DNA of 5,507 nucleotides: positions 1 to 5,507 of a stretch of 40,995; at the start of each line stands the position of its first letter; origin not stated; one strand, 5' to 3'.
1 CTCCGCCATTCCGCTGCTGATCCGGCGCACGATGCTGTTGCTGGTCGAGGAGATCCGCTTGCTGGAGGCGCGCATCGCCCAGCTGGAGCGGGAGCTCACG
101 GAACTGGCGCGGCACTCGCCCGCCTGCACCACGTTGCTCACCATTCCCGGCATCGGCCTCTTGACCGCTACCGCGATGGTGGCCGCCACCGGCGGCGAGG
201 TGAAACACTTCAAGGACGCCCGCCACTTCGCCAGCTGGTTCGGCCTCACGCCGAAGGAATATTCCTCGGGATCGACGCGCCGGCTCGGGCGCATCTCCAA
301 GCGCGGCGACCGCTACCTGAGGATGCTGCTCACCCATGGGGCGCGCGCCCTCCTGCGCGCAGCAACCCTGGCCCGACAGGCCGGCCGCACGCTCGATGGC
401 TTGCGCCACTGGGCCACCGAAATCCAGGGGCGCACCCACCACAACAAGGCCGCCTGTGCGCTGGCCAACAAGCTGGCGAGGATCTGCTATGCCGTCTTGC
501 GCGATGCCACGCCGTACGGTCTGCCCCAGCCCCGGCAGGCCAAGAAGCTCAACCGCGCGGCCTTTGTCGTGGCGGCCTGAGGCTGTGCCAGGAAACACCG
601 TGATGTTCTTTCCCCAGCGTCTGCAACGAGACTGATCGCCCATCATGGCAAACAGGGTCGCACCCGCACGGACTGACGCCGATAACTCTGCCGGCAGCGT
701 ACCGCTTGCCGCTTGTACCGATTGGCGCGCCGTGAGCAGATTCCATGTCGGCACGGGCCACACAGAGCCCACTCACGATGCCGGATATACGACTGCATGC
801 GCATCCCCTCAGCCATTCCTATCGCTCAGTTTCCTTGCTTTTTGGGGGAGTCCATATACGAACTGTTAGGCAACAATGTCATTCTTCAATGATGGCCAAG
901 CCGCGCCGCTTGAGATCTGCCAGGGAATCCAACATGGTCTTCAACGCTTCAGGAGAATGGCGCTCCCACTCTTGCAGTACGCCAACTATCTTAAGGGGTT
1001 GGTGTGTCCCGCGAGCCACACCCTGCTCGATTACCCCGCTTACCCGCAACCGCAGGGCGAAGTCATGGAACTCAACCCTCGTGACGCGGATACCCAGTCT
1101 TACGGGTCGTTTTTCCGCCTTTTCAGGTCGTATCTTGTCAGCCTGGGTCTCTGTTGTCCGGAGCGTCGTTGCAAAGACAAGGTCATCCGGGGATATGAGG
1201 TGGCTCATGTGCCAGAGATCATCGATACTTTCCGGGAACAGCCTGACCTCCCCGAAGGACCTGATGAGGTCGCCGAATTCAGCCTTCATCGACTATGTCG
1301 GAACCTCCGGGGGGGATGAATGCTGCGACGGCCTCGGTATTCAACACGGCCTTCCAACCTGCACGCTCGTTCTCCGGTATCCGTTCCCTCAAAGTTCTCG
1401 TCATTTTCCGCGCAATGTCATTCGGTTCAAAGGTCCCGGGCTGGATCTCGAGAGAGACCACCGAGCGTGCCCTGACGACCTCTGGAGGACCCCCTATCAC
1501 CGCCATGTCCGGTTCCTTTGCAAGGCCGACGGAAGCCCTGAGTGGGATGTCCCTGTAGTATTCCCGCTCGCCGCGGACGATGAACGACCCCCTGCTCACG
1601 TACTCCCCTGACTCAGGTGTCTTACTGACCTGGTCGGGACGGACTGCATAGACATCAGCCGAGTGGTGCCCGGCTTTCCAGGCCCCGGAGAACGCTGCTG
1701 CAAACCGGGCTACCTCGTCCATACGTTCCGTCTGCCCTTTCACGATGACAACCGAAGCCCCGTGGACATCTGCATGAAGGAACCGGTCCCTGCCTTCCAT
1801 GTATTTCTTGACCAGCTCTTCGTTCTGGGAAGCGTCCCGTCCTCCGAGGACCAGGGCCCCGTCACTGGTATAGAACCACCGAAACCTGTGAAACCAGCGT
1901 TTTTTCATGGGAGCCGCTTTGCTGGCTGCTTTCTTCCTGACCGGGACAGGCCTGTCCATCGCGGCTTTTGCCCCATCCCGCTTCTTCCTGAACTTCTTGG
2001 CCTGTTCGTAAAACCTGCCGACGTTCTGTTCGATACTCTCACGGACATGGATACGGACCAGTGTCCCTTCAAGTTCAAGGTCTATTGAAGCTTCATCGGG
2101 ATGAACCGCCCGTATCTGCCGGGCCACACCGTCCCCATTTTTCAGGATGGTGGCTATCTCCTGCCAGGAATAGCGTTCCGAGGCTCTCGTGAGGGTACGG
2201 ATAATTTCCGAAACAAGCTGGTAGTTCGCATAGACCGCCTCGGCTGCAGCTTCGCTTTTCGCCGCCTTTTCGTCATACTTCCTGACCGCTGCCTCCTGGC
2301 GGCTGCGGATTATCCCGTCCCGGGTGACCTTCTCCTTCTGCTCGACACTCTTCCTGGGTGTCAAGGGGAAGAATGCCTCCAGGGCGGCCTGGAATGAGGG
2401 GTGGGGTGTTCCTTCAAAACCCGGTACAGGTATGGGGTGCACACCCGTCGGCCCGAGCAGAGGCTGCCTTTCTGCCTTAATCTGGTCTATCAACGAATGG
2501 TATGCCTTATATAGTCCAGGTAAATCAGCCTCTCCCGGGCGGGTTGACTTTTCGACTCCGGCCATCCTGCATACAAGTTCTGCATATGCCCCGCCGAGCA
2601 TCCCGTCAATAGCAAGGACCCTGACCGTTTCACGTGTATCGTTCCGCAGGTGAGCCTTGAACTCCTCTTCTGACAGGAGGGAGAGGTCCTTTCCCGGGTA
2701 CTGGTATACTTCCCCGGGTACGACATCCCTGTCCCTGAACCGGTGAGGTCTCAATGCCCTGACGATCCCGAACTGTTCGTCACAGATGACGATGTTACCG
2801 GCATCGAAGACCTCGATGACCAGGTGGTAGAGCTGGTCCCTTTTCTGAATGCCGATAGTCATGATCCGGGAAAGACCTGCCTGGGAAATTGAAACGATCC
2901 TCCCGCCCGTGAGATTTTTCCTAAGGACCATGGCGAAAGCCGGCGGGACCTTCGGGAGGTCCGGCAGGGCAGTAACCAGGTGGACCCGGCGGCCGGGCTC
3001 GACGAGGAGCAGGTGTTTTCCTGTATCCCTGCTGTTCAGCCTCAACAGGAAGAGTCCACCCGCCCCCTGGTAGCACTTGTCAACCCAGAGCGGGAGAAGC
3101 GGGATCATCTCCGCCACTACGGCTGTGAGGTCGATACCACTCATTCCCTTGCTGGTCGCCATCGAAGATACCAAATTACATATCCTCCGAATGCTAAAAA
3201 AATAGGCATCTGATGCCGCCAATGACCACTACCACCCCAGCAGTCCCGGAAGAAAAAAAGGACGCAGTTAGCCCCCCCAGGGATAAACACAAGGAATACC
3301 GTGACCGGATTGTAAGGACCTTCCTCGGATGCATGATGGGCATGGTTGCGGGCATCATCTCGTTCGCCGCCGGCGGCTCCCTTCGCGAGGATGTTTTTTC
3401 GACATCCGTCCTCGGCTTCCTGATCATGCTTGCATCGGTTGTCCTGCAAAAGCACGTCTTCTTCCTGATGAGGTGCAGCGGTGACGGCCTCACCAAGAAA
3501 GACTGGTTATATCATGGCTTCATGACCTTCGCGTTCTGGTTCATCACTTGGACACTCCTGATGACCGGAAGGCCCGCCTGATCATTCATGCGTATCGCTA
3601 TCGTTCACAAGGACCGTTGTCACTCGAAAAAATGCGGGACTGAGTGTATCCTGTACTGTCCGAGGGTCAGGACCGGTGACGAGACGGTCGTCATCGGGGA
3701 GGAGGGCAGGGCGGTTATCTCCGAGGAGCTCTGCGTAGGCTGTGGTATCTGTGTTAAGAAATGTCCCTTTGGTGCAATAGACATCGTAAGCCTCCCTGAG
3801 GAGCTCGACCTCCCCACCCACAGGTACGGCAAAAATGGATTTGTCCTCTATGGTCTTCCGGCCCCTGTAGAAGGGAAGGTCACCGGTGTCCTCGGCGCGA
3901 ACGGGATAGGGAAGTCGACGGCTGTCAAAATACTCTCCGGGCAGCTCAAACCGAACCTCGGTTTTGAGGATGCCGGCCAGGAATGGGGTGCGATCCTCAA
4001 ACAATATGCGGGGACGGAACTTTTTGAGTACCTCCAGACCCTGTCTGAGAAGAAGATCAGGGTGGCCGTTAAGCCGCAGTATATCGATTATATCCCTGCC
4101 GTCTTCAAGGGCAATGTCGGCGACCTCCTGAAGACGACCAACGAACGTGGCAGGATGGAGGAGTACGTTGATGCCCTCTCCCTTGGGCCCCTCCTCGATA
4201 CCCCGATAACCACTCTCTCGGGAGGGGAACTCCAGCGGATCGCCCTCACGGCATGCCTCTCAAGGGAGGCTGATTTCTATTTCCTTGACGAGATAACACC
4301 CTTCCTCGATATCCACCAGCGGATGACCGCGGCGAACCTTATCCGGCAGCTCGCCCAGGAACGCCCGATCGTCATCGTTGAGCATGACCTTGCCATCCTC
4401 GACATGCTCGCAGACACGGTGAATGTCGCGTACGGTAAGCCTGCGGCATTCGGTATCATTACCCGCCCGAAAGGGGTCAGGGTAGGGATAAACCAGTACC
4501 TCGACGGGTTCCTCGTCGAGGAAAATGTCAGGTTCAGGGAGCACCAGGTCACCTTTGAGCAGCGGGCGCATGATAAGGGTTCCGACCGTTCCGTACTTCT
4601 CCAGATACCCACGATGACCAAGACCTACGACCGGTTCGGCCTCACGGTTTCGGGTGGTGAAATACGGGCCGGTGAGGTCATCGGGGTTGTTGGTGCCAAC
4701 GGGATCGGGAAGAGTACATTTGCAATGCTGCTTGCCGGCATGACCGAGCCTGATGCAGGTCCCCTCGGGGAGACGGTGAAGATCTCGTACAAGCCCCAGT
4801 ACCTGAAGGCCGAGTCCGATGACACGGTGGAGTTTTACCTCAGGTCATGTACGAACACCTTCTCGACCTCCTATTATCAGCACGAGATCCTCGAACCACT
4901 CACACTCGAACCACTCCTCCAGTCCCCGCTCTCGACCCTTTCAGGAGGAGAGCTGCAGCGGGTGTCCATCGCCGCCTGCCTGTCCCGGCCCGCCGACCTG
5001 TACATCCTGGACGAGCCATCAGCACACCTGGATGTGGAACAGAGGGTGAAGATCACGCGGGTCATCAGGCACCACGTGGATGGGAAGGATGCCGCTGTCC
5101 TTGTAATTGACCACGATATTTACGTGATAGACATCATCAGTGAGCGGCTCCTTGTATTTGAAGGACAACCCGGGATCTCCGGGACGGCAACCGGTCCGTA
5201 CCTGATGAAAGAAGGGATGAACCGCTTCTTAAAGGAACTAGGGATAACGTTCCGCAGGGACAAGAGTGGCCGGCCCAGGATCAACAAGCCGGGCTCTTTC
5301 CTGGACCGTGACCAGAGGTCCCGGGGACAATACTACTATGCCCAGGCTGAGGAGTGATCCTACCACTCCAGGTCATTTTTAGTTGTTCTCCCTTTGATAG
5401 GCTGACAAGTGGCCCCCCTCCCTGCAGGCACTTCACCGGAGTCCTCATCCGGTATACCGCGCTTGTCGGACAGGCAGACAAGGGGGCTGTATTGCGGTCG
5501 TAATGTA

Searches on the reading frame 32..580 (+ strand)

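Call 78: search_protein_families(library=pfam, proteins=[window:32-580:+], max_evalue=0.00001)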
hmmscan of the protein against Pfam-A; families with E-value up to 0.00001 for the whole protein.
window:32-580:+ (182 aa): 1 family
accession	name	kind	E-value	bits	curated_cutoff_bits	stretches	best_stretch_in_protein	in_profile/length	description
PF02371.22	Transposase_20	-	2.1e-28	99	21.3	1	33-114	2-82/87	Transposase IS116/IS110/IS902 family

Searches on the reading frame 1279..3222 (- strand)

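Call 11: search_protein_families(library=pfam, proteins=[window:1279-3222:-], max_evalue=0.001)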
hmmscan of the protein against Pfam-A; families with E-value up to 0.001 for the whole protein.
window:1279-3222:- (647 aa): 2 families
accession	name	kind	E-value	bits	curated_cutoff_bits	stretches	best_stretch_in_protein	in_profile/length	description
PF05833.16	NFACT_N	-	6.2e-45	154.3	31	1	29-422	2-404/456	NFACT N-terminal and middle domains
PF05670.18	NFACT-R_1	-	3.7e-30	105.2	29.8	1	447-551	2-112/112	NFACT protein RNA binding domain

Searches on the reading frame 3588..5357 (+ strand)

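Call 11: search_protein_families(library=pfam, proteins=[window:3588-5357:+], max_evalue=0.001)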
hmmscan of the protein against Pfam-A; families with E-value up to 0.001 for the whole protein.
window:3588-5357:+ (589 aa): 10 families
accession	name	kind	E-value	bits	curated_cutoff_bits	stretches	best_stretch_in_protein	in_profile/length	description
PF00005.33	ABC_tran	-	6e-39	134.2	25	2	358-478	7-136/137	ABC transporter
PF02463.25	SMC_N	-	8.7e-14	51.9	40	2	352-519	111-207/220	RecF/RecN/SMC N terminal domain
PF04068.21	Fer4_RLI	-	1.3e-11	44.5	23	1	1-32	1-35/35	Possible Fer4-like domain in RNase L inhibitor, RLI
PF13304.12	AAA_21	-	3.6e-10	40.8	27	0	98-132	1-41/304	AAA domain, putative AbiEii toxin, Type IV TA system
PF00037.32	Fer4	-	2.5e-08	33.8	21.1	1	43-65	2-24/24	4Fe-4S binding domain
PF12837.12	Fer4_6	-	1.1e-06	28.8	25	1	42-64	2-24/24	4Fe-4S binding domain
PF14697.11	Fer4_21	-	3e-05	24.5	35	1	4-65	1-58/59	4Fe-4S dicluster domain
PF12838.12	Fer4_7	-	0.00019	22.3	27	1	15-63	4-52/52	4Fe-4S dicluster domain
PF13187.11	Fer4_9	-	0.00021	21.7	27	0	49-72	2-25/52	4Fe-4S dicluster domain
PF12797.12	Fer4_2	-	0.00048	20.4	24.5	1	42-61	3-22/22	4Fe-4S binding domain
